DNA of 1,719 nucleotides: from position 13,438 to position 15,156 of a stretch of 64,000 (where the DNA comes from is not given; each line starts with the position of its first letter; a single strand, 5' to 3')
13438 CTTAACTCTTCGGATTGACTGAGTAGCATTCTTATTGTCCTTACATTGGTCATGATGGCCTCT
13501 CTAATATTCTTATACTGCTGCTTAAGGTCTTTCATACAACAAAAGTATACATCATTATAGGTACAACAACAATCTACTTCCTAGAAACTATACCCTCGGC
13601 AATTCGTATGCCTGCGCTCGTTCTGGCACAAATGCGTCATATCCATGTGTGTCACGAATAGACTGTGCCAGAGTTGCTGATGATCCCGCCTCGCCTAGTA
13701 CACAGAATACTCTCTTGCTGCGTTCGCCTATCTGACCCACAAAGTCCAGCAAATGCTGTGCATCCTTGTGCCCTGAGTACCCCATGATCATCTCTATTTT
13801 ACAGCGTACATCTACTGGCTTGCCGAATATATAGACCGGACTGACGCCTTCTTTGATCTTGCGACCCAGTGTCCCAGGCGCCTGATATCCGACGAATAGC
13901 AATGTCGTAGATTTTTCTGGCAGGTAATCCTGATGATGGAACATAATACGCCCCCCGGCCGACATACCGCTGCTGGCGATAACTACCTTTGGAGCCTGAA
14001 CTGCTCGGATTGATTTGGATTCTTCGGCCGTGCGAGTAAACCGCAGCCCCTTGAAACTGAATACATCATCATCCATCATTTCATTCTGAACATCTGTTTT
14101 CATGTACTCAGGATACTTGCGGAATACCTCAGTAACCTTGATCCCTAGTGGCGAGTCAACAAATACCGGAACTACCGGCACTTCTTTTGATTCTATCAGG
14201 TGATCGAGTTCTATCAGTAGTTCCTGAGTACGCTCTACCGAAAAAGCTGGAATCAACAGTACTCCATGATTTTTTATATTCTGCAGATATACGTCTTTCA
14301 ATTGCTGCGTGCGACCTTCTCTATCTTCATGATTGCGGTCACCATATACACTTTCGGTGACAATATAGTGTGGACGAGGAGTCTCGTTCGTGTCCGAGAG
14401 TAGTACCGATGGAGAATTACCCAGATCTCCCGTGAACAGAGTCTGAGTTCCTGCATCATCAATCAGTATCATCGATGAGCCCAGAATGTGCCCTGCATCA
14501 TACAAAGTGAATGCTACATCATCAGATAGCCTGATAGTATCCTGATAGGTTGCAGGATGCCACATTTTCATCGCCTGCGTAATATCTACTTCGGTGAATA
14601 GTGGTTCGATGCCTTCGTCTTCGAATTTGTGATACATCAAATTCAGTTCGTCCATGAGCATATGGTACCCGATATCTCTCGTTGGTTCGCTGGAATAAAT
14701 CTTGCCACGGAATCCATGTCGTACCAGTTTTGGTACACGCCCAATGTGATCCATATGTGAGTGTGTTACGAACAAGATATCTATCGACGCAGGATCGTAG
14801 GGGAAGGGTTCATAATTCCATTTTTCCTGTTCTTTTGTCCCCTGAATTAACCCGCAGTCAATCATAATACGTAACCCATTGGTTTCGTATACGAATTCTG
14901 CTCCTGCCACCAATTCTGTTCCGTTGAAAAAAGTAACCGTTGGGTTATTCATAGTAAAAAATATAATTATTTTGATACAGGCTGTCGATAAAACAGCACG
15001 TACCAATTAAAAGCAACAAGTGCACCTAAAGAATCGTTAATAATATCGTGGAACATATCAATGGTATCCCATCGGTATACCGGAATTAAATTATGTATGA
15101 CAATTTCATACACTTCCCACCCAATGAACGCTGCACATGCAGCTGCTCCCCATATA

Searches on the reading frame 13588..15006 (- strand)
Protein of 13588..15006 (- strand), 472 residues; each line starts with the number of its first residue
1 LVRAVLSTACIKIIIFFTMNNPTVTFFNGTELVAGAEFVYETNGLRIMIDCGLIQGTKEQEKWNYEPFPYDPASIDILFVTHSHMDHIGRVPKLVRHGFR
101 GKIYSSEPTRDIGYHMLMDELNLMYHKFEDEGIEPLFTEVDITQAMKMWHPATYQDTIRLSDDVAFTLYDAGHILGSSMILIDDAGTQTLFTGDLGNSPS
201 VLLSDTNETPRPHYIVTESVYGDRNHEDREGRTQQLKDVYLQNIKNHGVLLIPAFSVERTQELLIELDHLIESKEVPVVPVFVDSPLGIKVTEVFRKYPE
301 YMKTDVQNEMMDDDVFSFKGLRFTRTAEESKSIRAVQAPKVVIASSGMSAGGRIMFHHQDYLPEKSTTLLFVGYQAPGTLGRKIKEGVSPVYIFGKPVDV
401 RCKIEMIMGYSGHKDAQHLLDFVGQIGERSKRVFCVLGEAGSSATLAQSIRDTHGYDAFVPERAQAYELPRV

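Call 82: search_protein_families(library=pfam, proteins=[window:13588-15006:-], max_evalue=0.00001)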
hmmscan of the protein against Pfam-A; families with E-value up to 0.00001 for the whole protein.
window:13588-15006:- (472 aa): 5 families
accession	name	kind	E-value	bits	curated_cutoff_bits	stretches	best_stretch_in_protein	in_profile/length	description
PF10996.14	Beta-Casp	-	2.5e-36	125.3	27.7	1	260-384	1-120/120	Beta-Casp domain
PF00753.33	Lactamase_B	-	1.6e-12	48.2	22.7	1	39-214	10-172/196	Metallo-beta-lactamase superfamily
PF07521.17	RMMBL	-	2.4e-11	43.9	21.6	1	398-461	2-63/63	Zn-dependent metallo-hydrolase RNA specificity domain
PF16661.11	Lactamase_B_6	-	1.1e-10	41.6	27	1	41-191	3-158/193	Metallo-beta-lactamase superfamily domain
PF12706.13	Lactamase_B_2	-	1.6e-07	31.6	27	1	46-112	2-69/200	Beta-lactamase superfamily domain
